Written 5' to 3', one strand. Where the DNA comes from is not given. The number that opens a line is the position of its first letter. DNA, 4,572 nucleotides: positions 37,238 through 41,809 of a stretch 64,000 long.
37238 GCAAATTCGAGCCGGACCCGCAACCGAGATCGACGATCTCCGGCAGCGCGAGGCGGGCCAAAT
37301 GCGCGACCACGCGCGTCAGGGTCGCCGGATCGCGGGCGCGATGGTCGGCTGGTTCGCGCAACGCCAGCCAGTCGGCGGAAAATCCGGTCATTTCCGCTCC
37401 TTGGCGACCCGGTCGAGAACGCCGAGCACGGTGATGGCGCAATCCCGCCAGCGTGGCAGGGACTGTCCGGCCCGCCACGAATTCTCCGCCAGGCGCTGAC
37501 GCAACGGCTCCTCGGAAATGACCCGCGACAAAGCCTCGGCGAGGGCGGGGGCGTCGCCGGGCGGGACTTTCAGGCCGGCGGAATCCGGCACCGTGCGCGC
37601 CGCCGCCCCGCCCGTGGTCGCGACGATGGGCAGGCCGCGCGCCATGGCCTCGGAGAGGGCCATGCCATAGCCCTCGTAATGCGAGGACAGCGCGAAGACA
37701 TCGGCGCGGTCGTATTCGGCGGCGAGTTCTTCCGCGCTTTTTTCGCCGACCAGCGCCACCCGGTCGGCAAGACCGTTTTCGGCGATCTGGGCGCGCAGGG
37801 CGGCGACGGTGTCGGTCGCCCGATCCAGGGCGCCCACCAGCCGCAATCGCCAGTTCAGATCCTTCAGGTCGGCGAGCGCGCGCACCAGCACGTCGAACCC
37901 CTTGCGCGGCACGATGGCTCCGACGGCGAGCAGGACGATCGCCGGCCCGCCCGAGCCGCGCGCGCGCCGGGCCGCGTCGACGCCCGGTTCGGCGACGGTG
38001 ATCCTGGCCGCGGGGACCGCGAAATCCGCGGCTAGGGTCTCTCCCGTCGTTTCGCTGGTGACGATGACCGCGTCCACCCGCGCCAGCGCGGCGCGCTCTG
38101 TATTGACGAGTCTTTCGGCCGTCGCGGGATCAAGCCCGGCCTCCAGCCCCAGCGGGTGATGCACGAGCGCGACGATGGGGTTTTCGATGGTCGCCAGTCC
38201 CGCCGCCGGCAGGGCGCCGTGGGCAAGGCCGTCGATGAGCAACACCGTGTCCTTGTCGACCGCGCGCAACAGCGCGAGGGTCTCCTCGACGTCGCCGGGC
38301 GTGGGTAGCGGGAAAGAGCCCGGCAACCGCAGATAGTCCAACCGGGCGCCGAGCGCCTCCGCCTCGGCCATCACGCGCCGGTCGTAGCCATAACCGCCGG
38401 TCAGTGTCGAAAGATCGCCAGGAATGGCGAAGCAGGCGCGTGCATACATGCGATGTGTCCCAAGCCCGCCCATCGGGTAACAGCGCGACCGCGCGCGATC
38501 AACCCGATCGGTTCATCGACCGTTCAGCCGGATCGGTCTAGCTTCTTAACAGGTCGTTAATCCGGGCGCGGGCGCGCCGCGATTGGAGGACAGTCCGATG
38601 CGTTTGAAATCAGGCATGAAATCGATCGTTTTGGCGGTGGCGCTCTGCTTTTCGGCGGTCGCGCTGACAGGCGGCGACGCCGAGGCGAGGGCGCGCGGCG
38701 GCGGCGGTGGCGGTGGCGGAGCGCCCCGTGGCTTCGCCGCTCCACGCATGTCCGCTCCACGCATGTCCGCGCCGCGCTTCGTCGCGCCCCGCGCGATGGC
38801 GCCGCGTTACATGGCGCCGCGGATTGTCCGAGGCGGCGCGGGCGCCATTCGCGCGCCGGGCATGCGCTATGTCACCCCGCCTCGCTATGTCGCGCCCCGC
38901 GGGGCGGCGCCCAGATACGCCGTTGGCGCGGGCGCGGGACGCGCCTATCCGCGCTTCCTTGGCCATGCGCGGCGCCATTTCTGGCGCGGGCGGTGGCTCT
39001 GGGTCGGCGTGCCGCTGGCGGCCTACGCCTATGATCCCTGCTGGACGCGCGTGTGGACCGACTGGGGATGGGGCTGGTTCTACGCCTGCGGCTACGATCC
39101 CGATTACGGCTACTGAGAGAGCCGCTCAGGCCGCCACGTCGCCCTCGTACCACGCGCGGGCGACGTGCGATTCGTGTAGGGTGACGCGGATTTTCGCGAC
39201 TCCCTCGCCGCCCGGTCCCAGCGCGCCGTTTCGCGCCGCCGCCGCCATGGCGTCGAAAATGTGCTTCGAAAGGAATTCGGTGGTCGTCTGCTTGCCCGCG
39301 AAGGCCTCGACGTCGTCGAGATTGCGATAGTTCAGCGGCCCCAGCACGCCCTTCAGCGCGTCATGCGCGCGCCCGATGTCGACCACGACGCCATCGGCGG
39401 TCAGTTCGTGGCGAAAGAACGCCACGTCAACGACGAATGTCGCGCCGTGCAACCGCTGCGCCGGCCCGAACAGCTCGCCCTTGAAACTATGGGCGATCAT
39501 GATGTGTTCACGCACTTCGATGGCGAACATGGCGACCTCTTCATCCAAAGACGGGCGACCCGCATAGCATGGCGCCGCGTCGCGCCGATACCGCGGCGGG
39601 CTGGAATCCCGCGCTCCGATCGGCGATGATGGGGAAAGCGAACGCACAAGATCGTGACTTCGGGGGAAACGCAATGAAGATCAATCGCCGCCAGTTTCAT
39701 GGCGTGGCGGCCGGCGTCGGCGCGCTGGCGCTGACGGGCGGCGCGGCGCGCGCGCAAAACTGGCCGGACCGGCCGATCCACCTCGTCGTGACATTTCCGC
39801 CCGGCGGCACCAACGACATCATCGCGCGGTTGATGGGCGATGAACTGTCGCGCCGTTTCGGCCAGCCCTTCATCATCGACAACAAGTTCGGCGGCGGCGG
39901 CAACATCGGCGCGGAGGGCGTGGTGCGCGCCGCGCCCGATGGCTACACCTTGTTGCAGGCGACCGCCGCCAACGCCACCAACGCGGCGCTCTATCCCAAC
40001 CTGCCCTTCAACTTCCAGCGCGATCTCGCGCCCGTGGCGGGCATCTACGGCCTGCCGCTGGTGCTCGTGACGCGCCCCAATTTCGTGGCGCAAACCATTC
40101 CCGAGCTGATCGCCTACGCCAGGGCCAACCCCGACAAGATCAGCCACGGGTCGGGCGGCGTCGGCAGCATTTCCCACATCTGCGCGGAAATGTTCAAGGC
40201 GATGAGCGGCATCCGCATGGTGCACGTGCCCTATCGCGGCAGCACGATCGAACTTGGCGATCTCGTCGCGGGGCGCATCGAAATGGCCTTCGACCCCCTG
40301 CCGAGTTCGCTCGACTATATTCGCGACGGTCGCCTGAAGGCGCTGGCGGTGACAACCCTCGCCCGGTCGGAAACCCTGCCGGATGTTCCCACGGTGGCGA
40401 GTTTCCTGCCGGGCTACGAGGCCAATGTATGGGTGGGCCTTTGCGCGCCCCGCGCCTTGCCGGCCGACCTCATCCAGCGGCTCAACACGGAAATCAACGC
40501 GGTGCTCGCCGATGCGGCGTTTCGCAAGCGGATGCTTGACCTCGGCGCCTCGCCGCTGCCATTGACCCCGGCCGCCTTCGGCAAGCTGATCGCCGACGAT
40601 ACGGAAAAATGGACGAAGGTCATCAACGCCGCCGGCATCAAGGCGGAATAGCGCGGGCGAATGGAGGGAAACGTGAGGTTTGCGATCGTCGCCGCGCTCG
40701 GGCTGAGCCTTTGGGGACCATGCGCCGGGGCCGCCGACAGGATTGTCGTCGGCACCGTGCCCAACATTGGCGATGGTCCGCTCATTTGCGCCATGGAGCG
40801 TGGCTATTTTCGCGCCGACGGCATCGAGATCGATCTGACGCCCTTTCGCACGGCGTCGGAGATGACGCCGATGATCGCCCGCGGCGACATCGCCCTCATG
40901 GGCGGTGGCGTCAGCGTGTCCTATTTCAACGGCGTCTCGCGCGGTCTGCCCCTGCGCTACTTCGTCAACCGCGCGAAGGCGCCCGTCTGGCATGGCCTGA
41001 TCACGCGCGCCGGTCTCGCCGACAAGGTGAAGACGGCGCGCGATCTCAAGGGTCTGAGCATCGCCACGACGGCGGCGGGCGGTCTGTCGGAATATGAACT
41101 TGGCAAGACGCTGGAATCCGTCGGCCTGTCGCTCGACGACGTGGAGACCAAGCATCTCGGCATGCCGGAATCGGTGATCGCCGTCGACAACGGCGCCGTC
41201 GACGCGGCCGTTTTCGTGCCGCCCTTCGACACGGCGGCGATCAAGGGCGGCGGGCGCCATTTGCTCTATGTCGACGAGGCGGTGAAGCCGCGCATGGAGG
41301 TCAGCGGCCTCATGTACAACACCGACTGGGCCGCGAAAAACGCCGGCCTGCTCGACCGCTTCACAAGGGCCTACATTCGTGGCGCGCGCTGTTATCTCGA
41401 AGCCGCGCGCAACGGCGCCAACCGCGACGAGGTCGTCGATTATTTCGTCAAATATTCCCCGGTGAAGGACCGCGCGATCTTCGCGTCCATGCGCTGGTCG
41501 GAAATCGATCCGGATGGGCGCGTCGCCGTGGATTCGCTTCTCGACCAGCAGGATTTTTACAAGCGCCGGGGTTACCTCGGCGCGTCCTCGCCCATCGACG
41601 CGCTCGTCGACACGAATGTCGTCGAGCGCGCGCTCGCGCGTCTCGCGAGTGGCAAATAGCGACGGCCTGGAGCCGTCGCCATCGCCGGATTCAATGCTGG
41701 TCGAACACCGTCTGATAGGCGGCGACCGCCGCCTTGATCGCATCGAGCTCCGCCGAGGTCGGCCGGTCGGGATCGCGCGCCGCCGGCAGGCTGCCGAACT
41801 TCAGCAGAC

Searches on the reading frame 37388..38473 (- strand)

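Call 5: search_protein_families(library=pfam, proteins=[window:37388-38473:-])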
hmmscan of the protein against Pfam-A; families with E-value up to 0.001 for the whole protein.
window:37388-38473:- (361 aa): 5 families
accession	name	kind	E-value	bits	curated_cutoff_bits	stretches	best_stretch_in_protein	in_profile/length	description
PF00534.26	Glycos_transf_1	-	3.5e-33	115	26.4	1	169-332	6-169/172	Glycosyl transferases group 1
PF13692.12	Glyco_trans_1_4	-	4.7e-29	101.9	27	1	180-320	3-141/142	Glycosyl transferases group 1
PF13439.12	Glyco_transf_4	-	2.8e-11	44.2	28.5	1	65-169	61-170/170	Glycosyltransferase Family 4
PF20706.3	GT4-conflict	-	3.3e-10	40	26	1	120-293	134-318/385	Family 4 Glycosyltransferase in conflict systems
PF13579.12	Glyco_trans_4_4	-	1.2e-08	35.9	29.7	1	28-164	28-158/158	Glycosyl transferase 4-like domain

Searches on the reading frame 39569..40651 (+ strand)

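Call 57: search_protein_families(library=pfam, proteins=[window:39569-40651:+])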
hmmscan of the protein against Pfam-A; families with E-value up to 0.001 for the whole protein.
window:39569-40651:+ (360 aa): 1 family
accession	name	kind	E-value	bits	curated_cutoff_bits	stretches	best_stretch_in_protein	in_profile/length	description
PF03401.19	TctC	-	1.2e-67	228.7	27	1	85-356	1-273/274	Tripartite tricarboxylate transporter family receptor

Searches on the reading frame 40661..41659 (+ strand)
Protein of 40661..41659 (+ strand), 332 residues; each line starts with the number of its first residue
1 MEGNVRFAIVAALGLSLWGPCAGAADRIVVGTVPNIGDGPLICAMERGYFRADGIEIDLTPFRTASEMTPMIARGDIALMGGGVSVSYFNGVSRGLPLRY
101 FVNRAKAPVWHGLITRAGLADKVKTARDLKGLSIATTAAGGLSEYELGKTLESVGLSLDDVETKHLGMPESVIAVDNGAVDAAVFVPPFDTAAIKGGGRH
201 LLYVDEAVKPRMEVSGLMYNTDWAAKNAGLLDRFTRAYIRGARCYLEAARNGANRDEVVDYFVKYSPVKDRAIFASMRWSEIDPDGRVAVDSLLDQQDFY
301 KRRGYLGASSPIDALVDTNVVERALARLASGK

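Call 57: search_protein_families(library=pfam, proteins=[window:40661-41659:+])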
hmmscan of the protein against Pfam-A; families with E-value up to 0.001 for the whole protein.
window:40661-41659:+ (332 aa): 2 families
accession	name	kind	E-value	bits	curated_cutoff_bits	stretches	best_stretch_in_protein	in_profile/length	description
PF09084.16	NMT1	-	4.7e-18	66.3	20.5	1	40-245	6-209/216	NMT1/THI5 like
PF13379.11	NMT1_2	-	3e-15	57.1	24.7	1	28-259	8-248/252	NMT1-like family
